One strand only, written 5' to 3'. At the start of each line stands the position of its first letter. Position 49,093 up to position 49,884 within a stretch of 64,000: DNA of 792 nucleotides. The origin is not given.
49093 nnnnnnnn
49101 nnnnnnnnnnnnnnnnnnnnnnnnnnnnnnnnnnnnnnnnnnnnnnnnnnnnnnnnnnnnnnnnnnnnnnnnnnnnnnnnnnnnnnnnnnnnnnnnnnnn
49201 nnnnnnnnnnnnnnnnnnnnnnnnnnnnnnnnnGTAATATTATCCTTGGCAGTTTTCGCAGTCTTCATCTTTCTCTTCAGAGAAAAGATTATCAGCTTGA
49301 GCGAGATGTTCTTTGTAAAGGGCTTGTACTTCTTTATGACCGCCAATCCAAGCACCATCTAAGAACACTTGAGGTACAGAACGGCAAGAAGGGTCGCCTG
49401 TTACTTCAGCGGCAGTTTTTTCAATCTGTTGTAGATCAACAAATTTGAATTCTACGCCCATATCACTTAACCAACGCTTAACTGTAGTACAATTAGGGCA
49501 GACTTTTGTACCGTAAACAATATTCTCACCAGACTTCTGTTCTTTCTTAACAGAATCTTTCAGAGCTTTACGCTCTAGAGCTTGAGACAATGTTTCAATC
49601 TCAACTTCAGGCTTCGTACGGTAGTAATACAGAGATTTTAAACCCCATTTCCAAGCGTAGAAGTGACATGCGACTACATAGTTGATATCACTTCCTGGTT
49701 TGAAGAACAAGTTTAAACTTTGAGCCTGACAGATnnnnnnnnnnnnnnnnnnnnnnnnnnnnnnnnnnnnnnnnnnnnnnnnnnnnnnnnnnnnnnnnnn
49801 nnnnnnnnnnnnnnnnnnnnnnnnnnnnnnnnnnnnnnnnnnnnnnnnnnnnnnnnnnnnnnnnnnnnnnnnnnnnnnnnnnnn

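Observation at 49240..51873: NrdA with a mini-intein at the thiyl-radical cysteine and a C-terminal glutaredoxin-like fusion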

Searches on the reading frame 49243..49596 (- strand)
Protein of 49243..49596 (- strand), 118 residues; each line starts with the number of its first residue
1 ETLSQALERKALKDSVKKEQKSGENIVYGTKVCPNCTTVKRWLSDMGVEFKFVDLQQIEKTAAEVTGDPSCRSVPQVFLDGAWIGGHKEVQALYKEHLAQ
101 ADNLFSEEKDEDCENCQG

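Call 23: search_dna_similar(query=window:49243-49596:-, collection=phages, mode=protein, max_evalue=0.001, max_rows=60)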
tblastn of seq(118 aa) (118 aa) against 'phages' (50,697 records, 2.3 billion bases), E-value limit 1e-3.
Records with a match: 80; places in all: 82; records where one place covers at least 80% of the query: 6.
Best place of each record, by identity: 60-80% 1; <60% 79.
By first word of the organism name: Aeromonas 10; Pectobacterium 10; Cronobacter 8; Escherichia 7; Enterobacter 5; Acinetobacter 4; Salmonella 4; Rhizobium 4; Xanthomonas 3; Vibrio 3; and 14 more.
By host as written in the record: - 7; Aeromonas hydrophila 7; Cronobacter sakazakii 4; Enterobacter hormaechei subsp. xiangfangensis 4; Escherichia coli str. K-12 substr. MG1655 4; Aeromonas hydrophila ATCC 7966 3; Pectobacterium carotovorum subsp. carotovorum 27 3; Delftia acidovorans 2; and 36 more.
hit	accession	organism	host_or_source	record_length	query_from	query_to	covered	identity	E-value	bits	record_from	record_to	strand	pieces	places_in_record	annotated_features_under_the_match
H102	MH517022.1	Acinetobacter phage SH-Ab 15599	Acinetobacter baumannii 15599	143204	1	118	100%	79.7%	5e-52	180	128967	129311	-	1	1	ribonucleotide-diphosphate reductase subunit alpha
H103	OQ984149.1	Phage C48C1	-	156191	1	118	100%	34.7%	2e-14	73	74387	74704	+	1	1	ribonucleoside-diphosphate reductase large subunit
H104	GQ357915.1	Delftia phage PhiW-14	Delftia acidovorans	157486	7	92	73%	46.5%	2e-18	85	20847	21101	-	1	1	27: ribonucleotide-diphosphate reductase subunit alpha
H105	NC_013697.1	Delftia phage PhiW-14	Delftia acidovorans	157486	7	92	73%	46.5%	2e-18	85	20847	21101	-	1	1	27: ribonucleotide reductase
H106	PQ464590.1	Erwinia phage Hallingskeid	Erwinia aphidicola B01_10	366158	10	116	91%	33.3%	7e-5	46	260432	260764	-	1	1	nudix hydrolase | hypothetical protein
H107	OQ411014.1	Escherichia phage EJP2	Escherichia coli FORC82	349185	10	100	77%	34.7%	8e-5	46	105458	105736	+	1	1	glutaredoxin 1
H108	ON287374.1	Serratia phage vB_SmaM-Kashira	Serratia marcescens LVF3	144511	12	110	84%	31.5%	7e-4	43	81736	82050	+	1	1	glutaredoxin protein | ribonucleoside-diphosphate reductase I subunit beta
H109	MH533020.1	Acinetobacter phage ABPH49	Acinetobacter baumannii AB49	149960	12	110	84%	31.5%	7e-4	43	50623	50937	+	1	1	glutaredoxin-related protein | ribonucleotide reductase of class Ia (aerobic), beta subunit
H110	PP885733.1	Pantoea phage Survivor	Pantoea sp.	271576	15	112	83%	29.7%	1e-5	48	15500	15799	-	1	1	glutaredoxin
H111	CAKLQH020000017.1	Acinetobacter phage MD-2021a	not known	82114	15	96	69%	34.9%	7e-8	54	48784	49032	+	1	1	grxC: glutaredoxin 3 | yibN_2: putative rhodanase-like exported protein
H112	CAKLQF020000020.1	Acinetobacter phage MD-2021a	not known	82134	15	96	69%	34.9%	7e-8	54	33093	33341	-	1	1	grxC: glutaredoxin 3 | yibN_2: putative rhodanase-like exported protein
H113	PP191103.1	Salmonella phage PHA46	Salmonella enterica subsp. enterica ...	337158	27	111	72%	32.6%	2e-5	47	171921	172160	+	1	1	hypothetical protein (x2)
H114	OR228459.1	Klebsiella phage fENko-Kae01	Klebsiella aerogenes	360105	27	111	72%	32.6%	2e-5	47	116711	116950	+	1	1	redox enzyme | hypothetical protein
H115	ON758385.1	Xanthomonas phage BUDD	Xanthomonas sp.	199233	27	98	61%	37.5%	7e-7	52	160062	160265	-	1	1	glutaredoxin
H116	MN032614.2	Aeromonas phage PS1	Aeromonas hydrophila ATCC 7966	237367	27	102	64%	35.4%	2e-5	47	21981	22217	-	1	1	putative theoredoxin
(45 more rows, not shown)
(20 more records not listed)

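Call 40: predict_structure(alignment_id=A2)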
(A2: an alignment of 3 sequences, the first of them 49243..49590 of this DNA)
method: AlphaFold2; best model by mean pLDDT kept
length: 116 residues; sequences in the alignment: 3
mean_pLDDT: 75.4   pTM: 0.60
mean pLDDT of the five models: 75.4, 74.5, 73.9, 73.7, 73.2
residues with pLDDT >= 90: 36; 70-90: 42; 50-70: 12; < 50: 26
segments of 3 or more residues with pLDDT < 50: 1-19, 106-108
pLDDT, mean of each block of 10 residues (from residue 1): 44 44 88 92 90 89 85 89 91 82 51 50
secondary structure, 60 per line:
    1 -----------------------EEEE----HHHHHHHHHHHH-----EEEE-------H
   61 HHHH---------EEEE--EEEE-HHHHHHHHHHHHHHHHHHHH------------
elements in order: E24-27 H32-43 E49-52 H60-64 E74-77 E80-83 H85-104

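Call 45: fold_search(model_id=the predicted structure, library=pdb)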
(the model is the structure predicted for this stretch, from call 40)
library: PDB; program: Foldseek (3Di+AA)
matches with E <= 10: 1535; with E <= 0.001: 60
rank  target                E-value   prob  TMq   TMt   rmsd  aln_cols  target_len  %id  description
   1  3uiw_A                1.9e-05  1.00  0.59  0.62   4.9        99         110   27  Zebrafish Grx2 (APO) (released 2013-03-27)
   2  2fls                  2.4e-05  1.00  0.57  0.64   2.9        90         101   27  Crystal structure of Human Glutaredoxin 2 complexed with glutathione (released 2006-01-24)
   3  2khp_MODEL_1_A        2.9e-05  1.00  0.54  0.66   5.4        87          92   26  Solution structure of Glutaredoxin from Brucella melitensis (released 2009-05-05)
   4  2ht9_B                3.3e-05  1.00  0.57  0.59   5.8       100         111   25  The structure of dimeric human glutaredoxin 2 (released 2006-08-29)
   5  1nm3_A                3.5e-05  1.00  0.52  0.27   7.9        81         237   28  Crystal structure of Heamophilus influenza hybrid-Prx5 (released 2003-03-25)
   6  3uiw_B                3.7e-05  1.00  0.54  0.57   2.5        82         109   29  Zebrafish Grx2 (APO) (released 2013-03-27)
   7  1nm3_B                4.8e-05  1.00  0.53  0.27   8.3        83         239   28  Crystal structure of Heamophilus influenza hybrid-Prx5 (released 2003-03-25)
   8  4tr1_B                5.2e-05  1.00  0.55  0.68   2.2        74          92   31  Crystal structure of GSH-bound cGrx2/C15S (released 2014-10-01)
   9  2ht9_A                5.5e-05  1.00  0.57  0.63   2.7        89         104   27  The structure of dimeric human glutaredoxin 2 (released 2006-08-29)
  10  3h8q_B                6.3e-05  1.00  0.53  0.58   3.6        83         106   25  Crystal structure of glutaredoxin domain of human thioredoxin reductase 3 (released 2009-05-12)
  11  3h8q_A                6.3e-05  1.00  0.54  0.58   3.5        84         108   25  Crystal structure of glutaredoxin domain of human thioredoxin reductase 3 (released 2009-05-12)
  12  7npx_B                8.2e-05  1.00  0.54  0.12   4.5        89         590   28  Thioredoxin glutathione reductase from Schistosoma mansoni in complex with 3-(3-Methoxyquinoxalin-2-yl)propanoic acid  (released 2021-05-19)
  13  4tr1_A                8.7e-05  1.00  0.56  0.69   2.2        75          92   31  Crystal structure of GSH-bound cGrx2/C15S (released 2014-10-01)
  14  9lwm_A                9.3e-05  1.00  0.54  0.12   3.8        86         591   24  Crystal structure of reduced state of the thioredoxin gluthathione reductase from Schistosoma japonicum SjTGR-WT (released 2026-02-18)
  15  4tr0_A                1.1e-04  1.00  0.56  0.68   2.2        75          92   32  Crystal structure of GSSG-bound cGrx2 (released 2014-10-01)
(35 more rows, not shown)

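Call 64: search_protein_families(library=ncbifam, proteins=[window:49243-49530:-], max_evalue=0.01)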
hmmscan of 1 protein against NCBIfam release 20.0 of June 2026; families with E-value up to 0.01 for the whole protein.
seq(96 aa): 15 families
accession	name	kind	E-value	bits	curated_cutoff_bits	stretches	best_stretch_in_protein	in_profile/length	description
TIGR02181.1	GRX_bact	equivalog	4.9e-13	49.1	90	1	5-74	3-73/80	glutaredoxin 3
TIGR02196.1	GlrX_YruB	hypoth_equivalog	7.8e-11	42.3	88.55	1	5-66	4-65/74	glutaredoxin-like protein, YruB-family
TIGR02180.1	GRX_euk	equivalog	4.9e-10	39.5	87.25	1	4-75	2-78/84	glutaredoxin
TIGR02190.1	GlrX-dom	hypoth_equivalog_domain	9.1e-10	38.3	99.3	1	5-70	11-76/79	glutaredoxin-family domain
NF008401.0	PRK11200.1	equivalog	2.2e-09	37.4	84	1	4-78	4-85/87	GrxA family glutaredoxin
NF007923.0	PRK10638.1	equivalog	4.8e-08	32.9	129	1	5-72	6-73/83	glutaredoxin 3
TIGR02183.1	GRXA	equivalog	3e-07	30.5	106.5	1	4-76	3-82/86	GrxA family glutaredoxin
TIGR02189.1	GlrX-like_plant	paralog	8.9e-07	28.8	93.8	1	4-72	11-82/99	glutaredoxin-like family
TIGR02200.1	GlrX_actino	hypoth_equivalog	2.8e-06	27.7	89.5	1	5-55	4-55/77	mycoredoxin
TIGR02194.1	GlrX_NrdH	subfamily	6.4e-05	23.1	85.75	1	5-63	3-62/72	glutaredoxin-like protein NrdH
TIGR00365.1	TIGR00365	equivalog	9.9e-05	22.4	117.1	1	7-74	20-90/99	Grx4 family monothiol glutaredoxin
NF041212.1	Uxx_star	subfamily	0.00011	22.4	66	1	4-44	2-42/70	Uxx-star family glutaredoxin-like (seleno)protein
NF008086.0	PRK10824.1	equivalog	0.00081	19.3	205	1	16-75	35-94/115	Grx4 family monothiol glutaredoxin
TIGR01617.1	arsC_related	subfamily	0.0012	19.1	75.05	1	5-39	3-37/117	Spx/MgsR family RNA polymerase-binding regulatory protein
NF007657.0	PRK10329.1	equivalog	0.0019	18.2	131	1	4-58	4-57/81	glutaredoxin-like protein NrdH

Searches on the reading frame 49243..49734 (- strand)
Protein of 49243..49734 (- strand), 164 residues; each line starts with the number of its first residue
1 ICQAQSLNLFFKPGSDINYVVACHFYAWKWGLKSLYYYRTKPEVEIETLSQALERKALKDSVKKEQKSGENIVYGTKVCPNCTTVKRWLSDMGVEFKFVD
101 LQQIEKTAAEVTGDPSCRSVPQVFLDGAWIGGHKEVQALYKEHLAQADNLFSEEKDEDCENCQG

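Call 21: find_homologous_proteins(query=window:49243-49734:-, max_evalue=0.001)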
Query seq(164 aa) (164 aa): 14 proteins with E <= 0.001 among 59 candidates.
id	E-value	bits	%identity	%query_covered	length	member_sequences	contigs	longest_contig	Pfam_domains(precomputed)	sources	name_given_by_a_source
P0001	1.9e-30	124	47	83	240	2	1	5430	PF00462.31,PF02867.21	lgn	-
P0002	6.1e-26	109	46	88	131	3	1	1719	PF00462.31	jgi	jgi:glutaredoxin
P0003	1.1e-8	53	52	37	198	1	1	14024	PF02867.21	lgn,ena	-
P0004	8.4e-8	50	47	37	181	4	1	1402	PF02867.21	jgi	jgi:ribonucleoside-diphosphate reductase alpha chain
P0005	1.4e-7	49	47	37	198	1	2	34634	PF02867.21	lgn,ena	-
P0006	2.4e-7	48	44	43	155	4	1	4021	PF02867.21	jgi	-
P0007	1.7e-5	42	49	34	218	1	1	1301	PF02867.21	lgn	-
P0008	3.6e-5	41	49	37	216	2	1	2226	PF02867.21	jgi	jgi:ribonucleoside-diphosphate reductase alpha chain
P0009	5.8e-5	41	51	37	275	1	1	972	PF02867.21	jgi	-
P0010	6.0e-5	41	46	41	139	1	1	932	PF02867.21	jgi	jgi:ribonucleoside-diphosphate reductase alpha chain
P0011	1.5e-4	39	48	37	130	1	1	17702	PF02867.21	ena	-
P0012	2.4e-4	39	49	37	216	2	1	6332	PF02867.21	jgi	jgi:ribonucleoside-diphosphate reductase alpha chain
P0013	5.7e-4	37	60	24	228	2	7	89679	PF02867.21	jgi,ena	-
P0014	8.4e-4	37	48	37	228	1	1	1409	PF02867.21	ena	-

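Call 41: search_protein_representatives(protein=window:49243-49734:-)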
Query: 164 residues. Proteins with E-value up to 0.001 (for the whole library): 571; up to 1e-10: 14; up to 1e-30: 4. The best 150 are listed.
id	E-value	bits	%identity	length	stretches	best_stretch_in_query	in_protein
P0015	9.1e-71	253.1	70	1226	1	1-164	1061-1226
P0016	4.3e-49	182.6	56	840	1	1-164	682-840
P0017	1.6e-37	144.9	52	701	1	1-164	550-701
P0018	3.2e-33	131.0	49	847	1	1-164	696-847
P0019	2.3e-25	105.4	43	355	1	1-164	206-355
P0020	6.4e-20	87.7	40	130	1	23-137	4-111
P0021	3.3e-18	82.1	44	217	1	1-117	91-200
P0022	2.2e-14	69.7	24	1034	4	72-141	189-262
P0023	3.5e-14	69.0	43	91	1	68-163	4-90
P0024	1.8e-12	63.5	28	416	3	70-139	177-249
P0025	1.9e-12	63.4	41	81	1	71-140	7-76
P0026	1.1e-11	60.8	26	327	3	49-142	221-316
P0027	6.8e-11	58.3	63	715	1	1-60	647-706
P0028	9.2e-11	57.9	48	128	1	1-89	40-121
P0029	1.3e-10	57.4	33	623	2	1-52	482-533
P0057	2.7e-08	49.8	38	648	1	1-164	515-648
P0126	3.1e-06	43.1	37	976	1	2-136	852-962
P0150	7.4e-06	41.9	33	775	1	1-142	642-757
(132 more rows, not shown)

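Call 48: find_encoding_contigs(protein=P0015, flank=6000, max_places=4)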
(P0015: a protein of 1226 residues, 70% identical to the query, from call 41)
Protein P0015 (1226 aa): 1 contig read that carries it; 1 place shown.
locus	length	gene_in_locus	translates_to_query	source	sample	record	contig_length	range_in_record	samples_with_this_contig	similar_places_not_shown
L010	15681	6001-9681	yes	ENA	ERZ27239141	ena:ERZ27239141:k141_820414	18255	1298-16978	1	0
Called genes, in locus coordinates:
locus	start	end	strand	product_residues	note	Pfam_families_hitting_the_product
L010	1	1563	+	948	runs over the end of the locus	PF27114:Phage_tail_beta (weak)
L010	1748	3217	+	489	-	-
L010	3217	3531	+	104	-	-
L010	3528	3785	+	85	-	-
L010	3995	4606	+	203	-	PF01471:PG_binding_1, PF13539:Peptidase_M15_4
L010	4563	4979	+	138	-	-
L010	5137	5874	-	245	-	PF12322:T4_baseplate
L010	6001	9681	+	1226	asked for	PF00317:Ribonuc_red_lgN (faint), PF02867:Ribonuc_red_lgC, PF14890:Intein_splicing, PF13392:HNH_3 (weak), PF02867:Ribonuc_red_lgC, PF00462:Glutaredoxin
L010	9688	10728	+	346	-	PF00268:Ribonuc_red_sm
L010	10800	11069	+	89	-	-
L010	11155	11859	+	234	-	-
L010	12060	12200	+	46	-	-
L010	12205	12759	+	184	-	-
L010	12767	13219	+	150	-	-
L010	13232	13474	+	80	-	PF09723:Zn_ribbon_8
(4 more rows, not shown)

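Call 74: search_protein_families(library=pfam, proteins=[P0015, P0016, P0017, P0018, P0150, P0126, P0057], max_evalue=0.001)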
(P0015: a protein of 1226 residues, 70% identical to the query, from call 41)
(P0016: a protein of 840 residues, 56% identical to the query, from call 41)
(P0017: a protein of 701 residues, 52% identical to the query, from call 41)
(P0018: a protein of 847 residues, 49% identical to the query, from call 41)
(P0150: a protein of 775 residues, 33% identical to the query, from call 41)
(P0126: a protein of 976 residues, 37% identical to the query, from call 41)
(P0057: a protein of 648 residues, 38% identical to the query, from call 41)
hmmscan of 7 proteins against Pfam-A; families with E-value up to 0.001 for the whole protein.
P0015 (1226 aa): 5 families
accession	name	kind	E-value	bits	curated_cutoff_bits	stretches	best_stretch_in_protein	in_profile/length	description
PF02867.20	Ribonuc_red_lgC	-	5.7e-75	253.3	23.9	3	950-1098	376-523/523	Ribonucleotide reductase, barrel domain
PF14890.11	Intein_splicing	-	2e-17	63.9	35.8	2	301-434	1-147/155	Intein splicing domain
PF00462.30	Glutaredoxin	-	1.5e-11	44.8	22.9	1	1132-1190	2-60/60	Glutaredoxin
PF13392.12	HNH_3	-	1.6e-07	31.3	24.8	1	589-630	4-44/46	HNH endonuclease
PF00317.26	Ribonuc_red_lgN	-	8.4e-06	26.2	28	1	33-78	23-73/77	Ribonucleotide reductase, all-alpha domain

P0016 (840 aa): 4 families
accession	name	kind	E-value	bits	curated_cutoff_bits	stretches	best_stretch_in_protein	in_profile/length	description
PF02867.20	Ribonuc_red_lgC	-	1.3e-71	242.3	23.9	2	82-562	2-338/523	Ribonucleotide reductase, barrel domain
PF00462.30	Glutaredoxin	-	2.2e-11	44.2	22.9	1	746-803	3-60/60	Glutaredoxin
PF00317.26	Ribonuc_red_lgN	-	8.2e-09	35.9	28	1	14-72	7-75/77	Ribonucleotide reductase, all-alpha domain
PF14890.11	Intein_splicing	-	2.3e-08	34.4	35.8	1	317-406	38-147/155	Intein splicing domain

P0017 (701 aa): 3 families
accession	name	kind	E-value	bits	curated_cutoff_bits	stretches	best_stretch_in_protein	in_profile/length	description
PF02867.20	Ribonuc_red_lgC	-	5.4e-84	283.1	23.9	2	93-417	2-336/523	Ribonucleotide reductase, barrel domain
PF00462.30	Glutaredoxin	-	9.6e-13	48.6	22.9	1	614-671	2-60/60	Glutaredoxin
PF00317.26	Ribonuc_red_lgN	-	3.4e-06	27.5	28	1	23-80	11-72/77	Ribonucleotide reductase, all-alpha domain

P0018 (847 aa): 4 families
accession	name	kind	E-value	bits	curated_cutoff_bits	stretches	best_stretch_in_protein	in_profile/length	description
PF02867.20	Ribonuc_red_lgC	-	3.2e-98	330.1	23.9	1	90-733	2-523/523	Ribonucleotide reductase, barrel domain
PF00462.30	Glutaredoxin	-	2.5e-12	47.2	22.9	1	760-817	2-60/60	Glutaredoxin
PF00317.26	Ribonuc_red_lgN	-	1.2e-08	35.3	28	1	20-77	5-72/77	Ribonucleotide reductase, all-alpha domain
PF14890.11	Intein_splicing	-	6.5e-05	23.2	35.8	0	288-365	7-85/155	Intein splicing domain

P0150 (775 aa): 3 families
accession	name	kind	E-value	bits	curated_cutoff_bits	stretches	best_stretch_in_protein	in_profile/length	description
PF02867.20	Ribonuc_red_lgC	-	2.5e-92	310.6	23.9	3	74-200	1-128/523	Ribonucleotide reductase, barrel domain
PF00462.30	Glutaredoxin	-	1.2e-10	41.9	22.9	1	696-745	3-60/60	Glutaredoxin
PF14890.11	Intein_splicing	-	7.6e-07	29.5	35.8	1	257-332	1-72/155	Intein splicing domain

P0126 (976 aa): 5 families
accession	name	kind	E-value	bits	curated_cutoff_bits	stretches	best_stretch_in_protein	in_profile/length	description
PF02867.20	Ribonuc_red_lgC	-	1.3e-92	311.6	23.9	3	739-888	376-523/523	Ribonucleotide reductase, barrel domain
PF14890.11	Intein_splicing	-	1.2e-10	41.9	35.8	1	300-600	39-153/155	Intein splicing domain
PF14528.11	LAGLIDADG_3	-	1.4e-10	41.7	22.5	1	482-529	3-54/82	LAGLIDADG-like domain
PF00462.30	Glutaredoxin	-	2.1e-06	28.3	22.9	1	902-953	3-57/60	Glutaredoxin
PF00317.26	Ribonuc_red_lgN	-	1.3e-05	25.5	28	1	11-80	6-77/77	Ribonucleotide reductase, all-alpha domain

P0057 (648 aa): 3 families
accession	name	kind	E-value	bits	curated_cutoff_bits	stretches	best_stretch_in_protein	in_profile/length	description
PF02867.20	Ribonuc_red_lgC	-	1.4e-83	281.8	23.9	3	401-552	373-523/523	Ribonucleotide reductase, barrel domain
PF00317.26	Ribonuc_red_lgN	-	1.6e-05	25.3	28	1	14-85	3-77/77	Ribonucleotide reductase, all-alpha domain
PF00462.30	Glutaredoxin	-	0.00059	20.4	22.9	0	580-603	5-28/60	Glutaredoxin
